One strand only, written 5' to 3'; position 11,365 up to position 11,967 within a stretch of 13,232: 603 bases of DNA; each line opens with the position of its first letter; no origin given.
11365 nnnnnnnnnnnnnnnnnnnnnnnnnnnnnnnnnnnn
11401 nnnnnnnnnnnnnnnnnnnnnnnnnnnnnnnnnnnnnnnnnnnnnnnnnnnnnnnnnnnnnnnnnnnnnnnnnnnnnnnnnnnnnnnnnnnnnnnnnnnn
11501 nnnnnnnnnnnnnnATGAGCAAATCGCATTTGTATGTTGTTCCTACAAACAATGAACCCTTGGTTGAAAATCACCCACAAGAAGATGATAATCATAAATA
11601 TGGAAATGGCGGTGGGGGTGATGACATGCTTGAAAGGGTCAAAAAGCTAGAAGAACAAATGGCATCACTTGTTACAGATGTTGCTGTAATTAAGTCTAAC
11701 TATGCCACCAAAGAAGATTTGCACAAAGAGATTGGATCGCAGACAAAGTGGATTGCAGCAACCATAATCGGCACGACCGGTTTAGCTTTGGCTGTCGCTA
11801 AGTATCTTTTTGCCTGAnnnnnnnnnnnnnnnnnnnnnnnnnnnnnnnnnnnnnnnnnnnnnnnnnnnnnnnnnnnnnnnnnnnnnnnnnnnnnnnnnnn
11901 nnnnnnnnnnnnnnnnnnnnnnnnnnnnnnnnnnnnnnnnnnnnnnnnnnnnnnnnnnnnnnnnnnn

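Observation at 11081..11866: Uncharacterised two-gene module in the cI-downstream (RexAB) hotspot: candidate exclusion or abortive-infection system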

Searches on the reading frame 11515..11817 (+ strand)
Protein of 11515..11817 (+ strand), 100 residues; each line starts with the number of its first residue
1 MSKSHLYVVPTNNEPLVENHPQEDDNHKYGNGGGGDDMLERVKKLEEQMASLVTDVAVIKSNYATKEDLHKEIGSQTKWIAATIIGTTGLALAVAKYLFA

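Call 4: search_protein_families(library=pfam, proteins=[window:11515-11817:+], max_evalue=1)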
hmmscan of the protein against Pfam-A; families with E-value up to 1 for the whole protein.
window:11515-11817:+ (100 aa): 3 families
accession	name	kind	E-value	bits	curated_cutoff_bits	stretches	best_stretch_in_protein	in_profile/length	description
PF05038.18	Cytochrom_B558a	-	0.02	14.9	25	1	48-100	71-123/184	Cytochrome Cytochrome b558 alpha-subunit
PF10779.14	XhlA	-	0.021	15.4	34.7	1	40-87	11-58/67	Haemolysin XhlA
PF01105.29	EMP24_GP25L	-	0.1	13.1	25.9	1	36-86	114-164/182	emp24/gp25L/p24 family/GOLD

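Call 5: search_protein_families(library=phrogs, proteins=[window:11515-11817:+], max_evalue=0.1)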
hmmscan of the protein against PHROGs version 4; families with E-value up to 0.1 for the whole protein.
window:11515-11817:+ (100 aa): 8 families
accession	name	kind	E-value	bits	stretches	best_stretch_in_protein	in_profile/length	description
phrog_6324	-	unknown function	2.3e-17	64.1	1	23-98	14-92/94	-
phrog_3556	-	unknown function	1.2e-07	32.1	1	25-69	159-204/276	-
phrog_6136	-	unknown function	2.4e-05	25.3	1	17-82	19-80/120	-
phrog_1193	-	other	0.00084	20.3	1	39-87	12-61/76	hemolysin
phrog_12015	-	unknown function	0.004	17.8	1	38-82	42-79/165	-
phrog_689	-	lysis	0.013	16.7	1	38-97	14-83/91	holin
phrog_3961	-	unknown function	0.018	16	1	36-64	51-79/112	-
phrog_8140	-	unknown function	0.032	15.4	1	43-73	45-75/82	-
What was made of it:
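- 11515..11817 (+): Gene B, long form: 100-aa tail-anchored coiled-coil membrane protein (conserved putative effector). Matches phrog_6324 at 2.3e-17 (call 5).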

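Call 6: search_protein_families(library=padloc, proteins=[window:11515-11817:+], max_evalue=1)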
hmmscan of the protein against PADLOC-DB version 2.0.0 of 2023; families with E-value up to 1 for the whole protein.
window:11515-11817:+ (100 aa): 0 families

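Call 7: search_protein_families(library=ncbifam, proteins=[window:11515-11817:+], max_evalue=1)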
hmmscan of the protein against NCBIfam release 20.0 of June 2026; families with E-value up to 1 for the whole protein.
window:11515-11817:+ (100 aa): 0 families

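Call 12: search_dna_similar(query=window:11515-11817:+, collection=phages, mode=protein, max_rows=30, max_evalue=0.01)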
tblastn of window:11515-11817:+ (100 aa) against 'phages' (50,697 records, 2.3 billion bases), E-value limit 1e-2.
Records with a match: 5; places in all: 5; records where one place covers at least 80% of the query: 0.
Best place of each record, by identity: <60% 5.
By first word of the organism name: Salmonella 5.
By host as written in the record: Salmonella enterica subsp. enterica serovar Anatum 4; Salmonella sp. 1.
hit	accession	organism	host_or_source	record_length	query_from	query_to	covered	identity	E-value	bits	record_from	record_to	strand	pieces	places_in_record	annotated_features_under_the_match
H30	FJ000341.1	Salmonella phage g341c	Salmonella enterica subsp. enterica ...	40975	36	98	63%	50.8%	2e-11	64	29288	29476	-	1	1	39: Hypothetical phage protein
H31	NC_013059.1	Salmonella phage g341c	Salmonella enterica subsp. enterica ...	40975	36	98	63%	50.8%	2e-11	64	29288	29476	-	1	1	39: hypothetical protein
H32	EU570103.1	Salmonella phage epsilon34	Salmonella enterica subsp. enterica ...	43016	36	98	63%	50.8%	2e-11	64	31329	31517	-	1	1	44: Hypothetical protein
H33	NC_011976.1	Salmonella phage epsilon34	Salmonella enterica subsp. enterica ...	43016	36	98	63%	50.8%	2e-11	64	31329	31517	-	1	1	44: hypothetical protein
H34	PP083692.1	Salmonella phage NM-3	Salmonella sp.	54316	36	98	63%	50.8%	2e-11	64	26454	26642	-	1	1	hypothetical protein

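Call 13: get_annotated_region(hit=H32, flank=3500)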
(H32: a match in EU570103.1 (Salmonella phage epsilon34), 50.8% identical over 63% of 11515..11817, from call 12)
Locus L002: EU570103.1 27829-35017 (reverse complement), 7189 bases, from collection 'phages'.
description: Salmonella phage epsilon34, complete genome.
organism: Salmonella phage epsilon34 (NCBI taxid 348058)
taxonomy: Viruses; Duplodnaviria; Heunggongvirae; Uroviricota; Caudoviricetes; Lederbergvirus
host: Salmonella enterica subsp. enterica serovar Anatum; source: -; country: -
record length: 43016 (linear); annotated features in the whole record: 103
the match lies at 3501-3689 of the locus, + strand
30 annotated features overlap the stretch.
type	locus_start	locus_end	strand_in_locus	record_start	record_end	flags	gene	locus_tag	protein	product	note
CDS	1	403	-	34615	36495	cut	52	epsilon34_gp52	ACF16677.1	DNA replication protein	sequence similarity to YP_224199.1 gp61 [Salmonella typhimurium bacteriophage ES18]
CDS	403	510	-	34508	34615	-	51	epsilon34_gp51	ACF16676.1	Conserved hypothetical protein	sequence similarity to YP_224198.1 gp60 [Salmonella typhimurium bacteriophage ES18]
CDS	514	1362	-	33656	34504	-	50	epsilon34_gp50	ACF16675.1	putative replication protein O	sequence similarity to YP_224197.1 gp59 [Salmonella typhimurium bacteriophage ES18], and NP_040631.1 DNA replication ...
protein_bind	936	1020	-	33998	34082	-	50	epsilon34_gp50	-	Gene 50 protein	putative origin of replication and site of gene 50 protein binding by phage lambda sequence similarity.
CDS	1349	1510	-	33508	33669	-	49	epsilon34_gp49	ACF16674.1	Conserved hypothetical protein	sequence similarity to YP_006382.1 ORF27 [Salmonella typhimurium bacteriophage ST104], NP_958217.1 gene 42 protein ...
CDS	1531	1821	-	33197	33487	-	48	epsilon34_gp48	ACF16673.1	CII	mutation present in sequenced genome that likely inactivates this protein.sequence similarity to RPC2_LAMBD Regulatory ...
misc_feature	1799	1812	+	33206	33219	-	-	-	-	-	putative P22 C1-binding (or lambda C2) site within for Pre (-35)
regulatory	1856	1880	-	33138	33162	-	-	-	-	terminator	putative transcriptional terminator tR1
misc_feature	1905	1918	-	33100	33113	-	-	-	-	-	putative NutR - boxB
CDS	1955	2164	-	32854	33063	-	47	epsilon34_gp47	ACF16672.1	Cro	sequence similarity to NP_050523.1 similar to C2 of bacteriophage L [Bacteriophage VT2-Sa], and NP_720300.1 Cro ...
regulatory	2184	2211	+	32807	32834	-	-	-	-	promoter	PR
misc_feature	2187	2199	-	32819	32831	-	-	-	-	-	potential repressor-binding site (OR1)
misc_feature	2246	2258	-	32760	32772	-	-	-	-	-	potential repressor-binding site (OR2)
CDS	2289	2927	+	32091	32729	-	46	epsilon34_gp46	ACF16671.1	Repressor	Mutation present in sequenced genome that likely inactivates this protein; sequence similarity to CAC95084.1 repressor ...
CDS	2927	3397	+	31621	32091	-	45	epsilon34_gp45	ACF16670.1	Hypothetical protein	-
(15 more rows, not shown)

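Call 14: get_annotated_region(hit=H34, flank=3500)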
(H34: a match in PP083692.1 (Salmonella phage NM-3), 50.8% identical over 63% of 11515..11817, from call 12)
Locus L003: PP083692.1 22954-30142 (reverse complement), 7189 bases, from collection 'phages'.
description: Salmonella phage NM-3, complete genome.
organism: Salmonella phage NM-3 (NCBI taxid 3102707)
taxonomy: Viruses; Duplodnaviria; Heunggongvirae; Uroviricota; Caudoviricetes; Lederbergvirus
host: Salmonella sp.; source: water buffalo; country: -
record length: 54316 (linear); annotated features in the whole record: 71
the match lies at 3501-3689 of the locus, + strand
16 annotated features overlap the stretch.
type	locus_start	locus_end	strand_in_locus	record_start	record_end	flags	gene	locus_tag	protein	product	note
CDS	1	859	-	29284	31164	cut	-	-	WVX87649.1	DNA primase/helicase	-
CDS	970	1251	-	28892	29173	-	-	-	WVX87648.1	DNA replication protein O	-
CDS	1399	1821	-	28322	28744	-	-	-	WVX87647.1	hypothetical protein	-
CDS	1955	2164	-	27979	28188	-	-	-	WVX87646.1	transcriptional regulator cro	-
CDS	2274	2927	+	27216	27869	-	-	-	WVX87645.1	repressor protein cI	-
CDS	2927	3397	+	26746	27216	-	-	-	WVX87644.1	hypothetical protein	-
CDS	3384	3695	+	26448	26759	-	-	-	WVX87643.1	hypothetical protein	-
CDS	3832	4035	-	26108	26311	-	-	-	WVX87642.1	hypothetical protein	-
CDS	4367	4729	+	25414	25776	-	-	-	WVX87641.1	antitermination protein N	-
CDS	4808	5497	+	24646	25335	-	-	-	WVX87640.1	pentapeptide repeat family protein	-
CDS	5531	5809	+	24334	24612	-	-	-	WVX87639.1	hypothetical protein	-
CDS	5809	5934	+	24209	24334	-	-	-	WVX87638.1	hypothetical protein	-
CDS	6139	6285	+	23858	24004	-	-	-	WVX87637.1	regulatory protein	-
CDS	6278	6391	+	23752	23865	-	-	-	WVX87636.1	hypothetical protein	-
CDS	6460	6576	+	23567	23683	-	-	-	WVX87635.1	hypothetical protein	-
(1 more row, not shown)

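Call 17: search_protein_families(library=phrogs, proteins=[L002:2927-3397:+, L002:3384-3695:+], max_evalue=0.01)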
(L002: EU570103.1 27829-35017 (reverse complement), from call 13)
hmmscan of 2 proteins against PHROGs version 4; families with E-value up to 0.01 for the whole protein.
L002:2927-3397:+ (156 aa): 1 family
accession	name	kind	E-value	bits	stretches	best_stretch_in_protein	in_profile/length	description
phrog_5893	-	unknown function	1.8e-62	210.6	1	12-150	1-139/140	-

L002:3384-3695:+ (103 aa): 4 families
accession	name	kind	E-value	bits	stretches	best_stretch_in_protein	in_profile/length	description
phrog_6324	-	unknown function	6.6e-45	152.4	1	11-103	1-94/94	-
phrog_6136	-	unknown function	1.7e-13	51.5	1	1-100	1-100/120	-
phrog_3556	-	unknown function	4.6e-07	30.2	1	20-72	151-203/276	-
phrog_1193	-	other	0.0044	18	1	44-98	13-67/76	hemolysin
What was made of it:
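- On PHROG 5893 / 6324 pair (epsilon34 gp45/gp44 type): B matches phrog_6324 at 2.3e-17 (call 5). gp45 and gp44 are strong members of the same families (call 17).
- Closest known: Salmonella phage epsilon34 gp45/gp44. Same: Homologous pair with the same order, the same overlap and the same position (repressor, then the pair, then OL/PL and N). gp45 matches phrog_5893 at 2e-62 and gp44 matches phrog_6324 at 7e-45 (calls 13, 14, 17).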

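Call 19: find_homologous_proteins(query=window:11515-11817:+, max_evalue=0.001)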
Query window:11515-11817:+ (100 aa): 154 proteins with E <= 0.001 among 167 candidates; the best 120 are listed.
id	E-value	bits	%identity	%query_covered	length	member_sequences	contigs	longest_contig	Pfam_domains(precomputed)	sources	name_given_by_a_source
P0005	6.3e-59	214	99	100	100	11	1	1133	-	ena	-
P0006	8.0e-46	172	79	100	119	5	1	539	-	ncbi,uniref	ncbi:hypothetical protein, partial [Cronobacter dublinensis]|uniref:hypothetical protein n=2 Tax=Ent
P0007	1.2e-36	143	97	65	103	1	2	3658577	-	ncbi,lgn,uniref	ncbi:hemolysin XhlA [Edwardsiella tarda]|uniref:hemolysin XhlA n=1 Tax=Edwardsiella tarda TaxID=636 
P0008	1.0e-34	136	66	98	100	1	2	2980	-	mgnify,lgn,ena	mgnify:CR=1 FL=1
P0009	6.4e-34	134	78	83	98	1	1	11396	-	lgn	-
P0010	7.9e-31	124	89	64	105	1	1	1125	-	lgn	-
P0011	9.6e-31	124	89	63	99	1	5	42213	-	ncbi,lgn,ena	-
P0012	3.2e-30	122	78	76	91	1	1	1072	-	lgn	-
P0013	1.4e-29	120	81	62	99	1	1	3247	-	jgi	jgi:hypothetical protein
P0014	1.4e-29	120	64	99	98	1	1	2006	-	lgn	-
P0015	1.6e-29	120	86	63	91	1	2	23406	-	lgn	-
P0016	2.0e-29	119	78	64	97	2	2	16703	-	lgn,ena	-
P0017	2.0e-29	119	63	93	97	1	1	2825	-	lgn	-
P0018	2.2e-29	119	97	63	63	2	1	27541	-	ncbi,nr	ncbi:hypothetical protein QMU90_002797 [Edwardsiella ictaluri]|nr:hypothetical protein [Edwardsiella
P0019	3.8e-29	119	63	93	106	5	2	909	-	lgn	-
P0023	1.1e-28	117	81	62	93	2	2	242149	-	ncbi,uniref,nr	ncbi:TPA: hemolysin XhlA [Yersinia enterocolitica]|uniref:hemolysin XhlA n=1 Tax=Yersinia rohdei Tax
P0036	4.4e-27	112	78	63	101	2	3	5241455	-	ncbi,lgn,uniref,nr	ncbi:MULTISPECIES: hemolysin XhlA [Serratia]|uniref:hemolysin XhlA n=1 Tax=Serratia TaxID=613 RepID=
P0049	1.5e-23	101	69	71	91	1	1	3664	PF10779.15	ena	-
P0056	3.3e-22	96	65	74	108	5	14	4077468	-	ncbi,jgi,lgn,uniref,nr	ncbi:hemolysin XhlA [Pantoea agglomerans]|uniref:hemolysin XhlA n=1 Tax=Enterobacter agglomerans Tax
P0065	3.2e-17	80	61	64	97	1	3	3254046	-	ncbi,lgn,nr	ncbi:hemolysin XhlA [Pectobacterium zantedeschiae]|nr:hemolysin XhlA [Pectobacterium zantedeschiae]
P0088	8.1e-14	69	49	85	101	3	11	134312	-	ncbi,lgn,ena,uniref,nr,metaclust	ncbi:hypothetical protein Q4R15_19370 [Morganella morganii]|uniref:hypothetical protein n=1 Tax=Morg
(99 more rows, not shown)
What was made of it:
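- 11515..11817 (+): 154 homologues across Enterobacterales (call 19).
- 11611..11628 (+): Internal Shine-Dalgarno-like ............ (11611-11622) plus the invariant Met38 codon (11626-11628): probable second start. Gene callers annotate 62-63-aa forms (call 19).
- Closest known: XhlA of Bacillus prophage PBSX. Same: NCBI names many B homologues 'hemolysin XhlA' (call 19).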

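Call 21: find_encoding_contigs(protein=P0007, flank=4000, max_places=2)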
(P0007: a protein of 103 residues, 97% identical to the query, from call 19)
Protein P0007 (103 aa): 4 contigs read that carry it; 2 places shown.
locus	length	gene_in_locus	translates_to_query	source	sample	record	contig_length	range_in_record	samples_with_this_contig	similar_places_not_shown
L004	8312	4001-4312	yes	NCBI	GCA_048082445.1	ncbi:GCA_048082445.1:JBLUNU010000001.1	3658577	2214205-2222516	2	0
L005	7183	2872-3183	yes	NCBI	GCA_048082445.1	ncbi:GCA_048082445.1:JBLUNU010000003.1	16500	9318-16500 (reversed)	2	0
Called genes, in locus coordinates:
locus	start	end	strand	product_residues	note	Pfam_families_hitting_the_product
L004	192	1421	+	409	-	-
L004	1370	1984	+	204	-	PF01464:SLT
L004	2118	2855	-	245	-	-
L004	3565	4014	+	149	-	-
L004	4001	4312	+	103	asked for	-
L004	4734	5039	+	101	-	PF03592:Terminase_2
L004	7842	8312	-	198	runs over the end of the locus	-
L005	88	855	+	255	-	PF01464:SLT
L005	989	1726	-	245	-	-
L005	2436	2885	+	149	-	-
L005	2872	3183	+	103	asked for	-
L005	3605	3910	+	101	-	PF03592:Terminase_2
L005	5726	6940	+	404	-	PF13356:Arm-DNA-bind_3, PF14659:Phage_int_SAM_3 (weak), PF22022:Phage_int_M, PF00589:Phage_integrase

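Call 22: find_encoding_contigs(protein=P0036, flank=4000, max_places=2)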
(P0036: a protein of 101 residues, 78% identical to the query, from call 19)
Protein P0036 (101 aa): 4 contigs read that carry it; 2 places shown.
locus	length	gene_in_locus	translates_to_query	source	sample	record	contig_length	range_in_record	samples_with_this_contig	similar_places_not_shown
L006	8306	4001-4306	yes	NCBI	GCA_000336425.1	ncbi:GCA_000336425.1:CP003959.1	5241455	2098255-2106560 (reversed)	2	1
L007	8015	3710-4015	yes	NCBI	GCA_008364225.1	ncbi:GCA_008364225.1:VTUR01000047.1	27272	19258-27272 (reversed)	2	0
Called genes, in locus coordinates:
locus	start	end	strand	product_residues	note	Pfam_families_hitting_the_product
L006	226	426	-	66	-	PF07358:DUF1482 (weak)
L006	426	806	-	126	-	-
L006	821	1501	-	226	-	PF06992:Phage_lambda_P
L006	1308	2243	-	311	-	PF17948:DnaT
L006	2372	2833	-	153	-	PF06254:YdaT_toxin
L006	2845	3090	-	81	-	PF14549:P22_Cro (weak), PF15943:YdaS_toxin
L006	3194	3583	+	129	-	PF07022:Phage_CI_repr (weak), PF01381:HTH_3, PF15943:YdaS_toxin (weak)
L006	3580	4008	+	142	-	-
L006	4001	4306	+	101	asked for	-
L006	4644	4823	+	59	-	-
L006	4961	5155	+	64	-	-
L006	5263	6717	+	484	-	PF00004:AAA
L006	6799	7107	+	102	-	-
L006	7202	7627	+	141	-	PF05099:TerB (faint)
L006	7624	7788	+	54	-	PF13064:DUF3927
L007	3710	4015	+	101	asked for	-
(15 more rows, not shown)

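Call 23: find_encoding_contigs(protein=P0056, flank=4000, max_places=3)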
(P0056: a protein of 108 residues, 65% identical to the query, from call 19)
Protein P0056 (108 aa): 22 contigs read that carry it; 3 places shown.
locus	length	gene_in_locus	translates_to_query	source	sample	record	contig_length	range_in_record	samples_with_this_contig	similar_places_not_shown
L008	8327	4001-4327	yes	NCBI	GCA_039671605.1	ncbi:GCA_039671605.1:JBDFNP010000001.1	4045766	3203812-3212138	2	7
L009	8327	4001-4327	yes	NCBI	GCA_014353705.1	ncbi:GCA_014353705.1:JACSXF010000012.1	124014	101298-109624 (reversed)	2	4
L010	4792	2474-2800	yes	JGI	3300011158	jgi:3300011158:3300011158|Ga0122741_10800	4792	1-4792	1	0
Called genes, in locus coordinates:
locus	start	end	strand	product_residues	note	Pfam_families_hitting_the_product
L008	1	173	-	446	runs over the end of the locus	PF17762:HTH_ParB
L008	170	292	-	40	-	-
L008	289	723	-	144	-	PF06069:PerC (weak)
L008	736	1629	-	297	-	PF13730:HTH_36, PF09524:Phg_2220_C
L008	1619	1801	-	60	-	PF13973:DUF4222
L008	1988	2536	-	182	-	PF06892:Phage_CP76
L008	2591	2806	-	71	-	PF01381:HTH_3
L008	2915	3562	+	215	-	PF13560:HTH_31, PF01381:HTH_3, PF12844:HTH_19 (weak), PF00717:Peptidase_S24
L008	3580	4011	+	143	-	-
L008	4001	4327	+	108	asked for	-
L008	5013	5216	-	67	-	PF10965:DUF2767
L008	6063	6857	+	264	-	-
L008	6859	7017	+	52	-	PF07026:DUF1317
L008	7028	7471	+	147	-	-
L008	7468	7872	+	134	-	-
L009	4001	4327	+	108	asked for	-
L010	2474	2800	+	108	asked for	-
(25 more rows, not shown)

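Call 45: find_related_loci(query=A3, collection=genome_contigs, flank=5000)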
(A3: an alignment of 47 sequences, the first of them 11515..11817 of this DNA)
Query A3 (100 aa) in genome_contigs; peptide patterns used: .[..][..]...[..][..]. (x = any residue, [..] = any of these).
139 stretches matched a pattern; 107 encode a relative of the query (tblastn E <= 1e-3); the best 80 are kept; 80 distinct loci.
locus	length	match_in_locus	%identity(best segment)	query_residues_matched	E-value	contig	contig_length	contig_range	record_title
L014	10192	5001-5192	78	36-99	9e-30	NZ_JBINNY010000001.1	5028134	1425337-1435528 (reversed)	Dryocola sp. BD626 BD626_1, whole genome shotgun sequence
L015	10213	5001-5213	56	36-99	4e-21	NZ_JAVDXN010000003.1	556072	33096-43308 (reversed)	Mixta sp. BE291 Ga0454568_03, whole genome shotgun sequence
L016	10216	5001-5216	61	36-99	4e-21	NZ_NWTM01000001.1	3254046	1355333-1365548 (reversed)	Pectobacterium zantedeschiae strain 9M scaffold_01, whole genome shotgun sequence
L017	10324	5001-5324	45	1-99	4e-20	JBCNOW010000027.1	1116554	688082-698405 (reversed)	MAG: Enterobacterales bacterium isolate SMAGNO137 Contig27, whole genome shotgun sequence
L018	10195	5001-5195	58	35-99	3e-20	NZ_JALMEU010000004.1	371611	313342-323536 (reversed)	Pantoea leporis strain R contig#4, whole genome shotgun sequence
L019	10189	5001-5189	70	38-99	1e-16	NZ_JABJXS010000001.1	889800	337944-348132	Brenneria sp. hezel4-2-4 Scaffold1, whole genome shotgun sequence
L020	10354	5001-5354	40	14-99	1e-16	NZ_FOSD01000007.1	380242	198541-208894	Candidatus Pantoea symbiotica isolate YR512, whole genome shotgun sequence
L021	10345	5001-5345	37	2-99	3e-16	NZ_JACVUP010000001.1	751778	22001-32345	Erwinia sp. S63 NODE_1_length_751778_cov_31.383045, whole genome shotgun sequence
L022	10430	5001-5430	53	33-99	1e-15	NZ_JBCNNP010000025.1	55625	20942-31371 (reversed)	MAG: Pantoea sp. isolate SMAGNO104 Contig25, whole genome shotgun sequence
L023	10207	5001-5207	55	38-99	2e-15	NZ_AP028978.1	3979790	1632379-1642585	Xenorhabdus sp. TCT-1 chromosome, complete genome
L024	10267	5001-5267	57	11-99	2e-15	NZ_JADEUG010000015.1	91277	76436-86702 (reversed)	Xenorhabdus sp. BG5 X_BG5_15, whole genome shotgun sequence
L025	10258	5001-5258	43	35-99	5e-15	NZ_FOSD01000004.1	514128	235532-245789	Candidatus Pantoea symbiotica isolate YR512, whole genome shotgun sequence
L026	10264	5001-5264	43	25-99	9e-15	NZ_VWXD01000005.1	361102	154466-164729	Candidatus Pantoea formicae isolate Acro-805 NODE_5_length_361102_cov_74.322792, whole genome shotgun sequence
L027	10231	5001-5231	43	37-99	4e-14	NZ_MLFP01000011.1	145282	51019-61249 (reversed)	Pantoea rodasii strain LMG 26273 Contig0011_, whole genome shotgun sequence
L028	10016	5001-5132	64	56-99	8e-14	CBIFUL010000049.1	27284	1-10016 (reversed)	MAG TPA_asm: uncultured Pantoea sp. isolate ERR14720263_concoct_22 genome assembly, contig: ERZ27336808.588, whole genom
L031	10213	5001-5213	45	37-100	5e-13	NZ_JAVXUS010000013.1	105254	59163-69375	Halomonas sp. I1 NODE_13_length_105254_cov_287.230716, whole genome shotgun sequence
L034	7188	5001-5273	37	37-99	2e-12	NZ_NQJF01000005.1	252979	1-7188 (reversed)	Oceanimonas baumannii strain ATCC 700832 NODE_5_length_252979_cov_123.733, whole genome shotgun sequence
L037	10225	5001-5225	45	16-90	3e-12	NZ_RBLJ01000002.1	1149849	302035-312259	Photorhabdus asymbiotica strain DSM 15149 Ga0236268_12, whole genome shotgun sequence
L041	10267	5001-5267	42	31-100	1e-11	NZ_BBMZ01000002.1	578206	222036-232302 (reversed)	Pseudescherichia vulneris NBRC 102420, whole genome shotgun sequence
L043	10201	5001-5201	44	33-100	2e-11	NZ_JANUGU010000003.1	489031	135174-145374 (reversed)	Massilia terrae strain JCM 31606 3, whole genome shotgun sequence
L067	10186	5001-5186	42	44-98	2e-8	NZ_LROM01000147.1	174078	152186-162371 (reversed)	Duganella phyllosphaerae strain T54 DUPY_contig000147, whole genome shotgun sequence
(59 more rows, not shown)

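Call 69: list_cluster_members(proteins=[window:11515-11817:+, P0001, P0129])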
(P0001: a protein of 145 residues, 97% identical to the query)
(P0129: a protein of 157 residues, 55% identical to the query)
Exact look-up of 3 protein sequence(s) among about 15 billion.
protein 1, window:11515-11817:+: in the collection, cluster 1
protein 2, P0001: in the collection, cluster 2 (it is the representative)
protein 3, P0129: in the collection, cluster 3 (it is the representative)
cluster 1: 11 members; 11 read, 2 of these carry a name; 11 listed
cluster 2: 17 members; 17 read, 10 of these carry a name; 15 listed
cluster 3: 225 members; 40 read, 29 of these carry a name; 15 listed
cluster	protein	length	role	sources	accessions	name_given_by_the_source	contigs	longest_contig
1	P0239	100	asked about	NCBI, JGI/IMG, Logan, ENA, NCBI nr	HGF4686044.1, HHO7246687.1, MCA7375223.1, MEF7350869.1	TPA: hypothetical protein ACRVS6_000472 [Escherichia coli] | hypothetical protein | hypothetical protein [Escherichia coli]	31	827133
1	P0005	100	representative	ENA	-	-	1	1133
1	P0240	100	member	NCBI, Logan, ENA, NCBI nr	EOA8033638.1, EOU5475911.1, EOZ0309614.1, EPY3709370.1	hypothetical protein M7963_05810 [Enterobacter roggenkampii] | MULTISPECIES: hypothetical protein [Enterobacter cloacae complex]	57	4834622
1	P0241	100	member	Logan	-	-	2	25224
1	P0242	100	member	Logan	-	-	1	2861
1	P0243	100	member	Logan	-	-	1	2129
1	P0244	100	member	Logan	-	-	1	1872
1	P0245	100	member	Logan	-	-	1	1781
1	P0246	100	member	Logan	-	-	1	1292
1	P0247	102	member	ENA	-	-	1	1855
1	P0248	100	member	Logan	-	-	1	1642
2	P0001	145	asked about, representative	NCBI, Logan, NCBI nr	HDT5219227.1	TPA: hypothetical protein RCG95_001978 [Enterobacter roggenkampii] | hypothetical protein [Enterobacter roggenkampii]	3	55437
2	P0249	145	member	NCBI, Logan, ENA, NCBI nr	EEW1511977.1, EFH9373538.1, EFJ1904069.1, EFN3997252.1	hypothetical protein HRZ08_000655 [Escherichia coli] | hypothetical protein [Escherichia coli]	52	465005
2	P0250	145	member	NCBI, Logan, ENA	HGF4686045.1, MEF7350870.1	hypothetical protein U9422_06315 [Escherichia coli]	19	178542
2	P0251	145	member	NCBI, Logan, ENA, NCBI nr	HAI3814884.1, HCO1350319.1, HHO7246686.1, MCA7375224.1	TPA: hypothetical protein ACRVS6_000471 [Escherichia coli] | hypothetical protein [Escherichia coli]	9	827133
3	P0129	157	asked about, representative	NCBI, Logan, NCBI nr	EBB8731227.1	hypothetical protein CMS39_01235 [Salmonella enterica] | hypothetical protein [Salmonella enterica]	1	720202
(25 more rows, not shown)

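Call 75: search_protein_families(library=pfam, alignment_id=A4, max_evalue=0.01)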
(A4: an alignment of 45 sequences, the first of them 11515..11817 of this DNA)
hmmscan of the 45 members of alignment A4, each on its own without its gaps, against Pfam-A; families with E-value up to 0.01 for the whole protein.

A. member 1, window:11515-11817:+ (100 aa): 0 families

B. families by the number of members that match (of 45 scanned): 5 families
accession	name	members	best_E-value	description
PF10779.14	XhlA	3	0.00076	Haemolysin XhlA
PF05531.17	NPV_P10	1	0.0035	Nucleopolyhedrovirus P10 protein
PF11559.13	ADIP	1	0.0042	Afadin- and alpha -actinin-Binding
PF05432.16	BSP_II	1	0.0045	Bone sialoprotein II (BSP-II)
PF24073.1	DUF7365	1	0.0094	Coiled-coil region of unknown function (DUF7365)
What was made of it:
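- On XhlA (PF10779): Only 3 of 45 relatives reach E <= 0.01, best 7.6e-4 (call 75).
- Closest known: XhlA of Bacillus prophage PBSX. Different: The score is below the Pfam cutoff (15.4 against 34.7 bits), and only 3 of 45 relatives match at E <= 0.01 (calls 4, 75).
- XhlA similarity is below Pfam's cutoff (15.4 against 34.7 bits), and only 3 of 45 family members reach E <= 0.01 (call 75).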
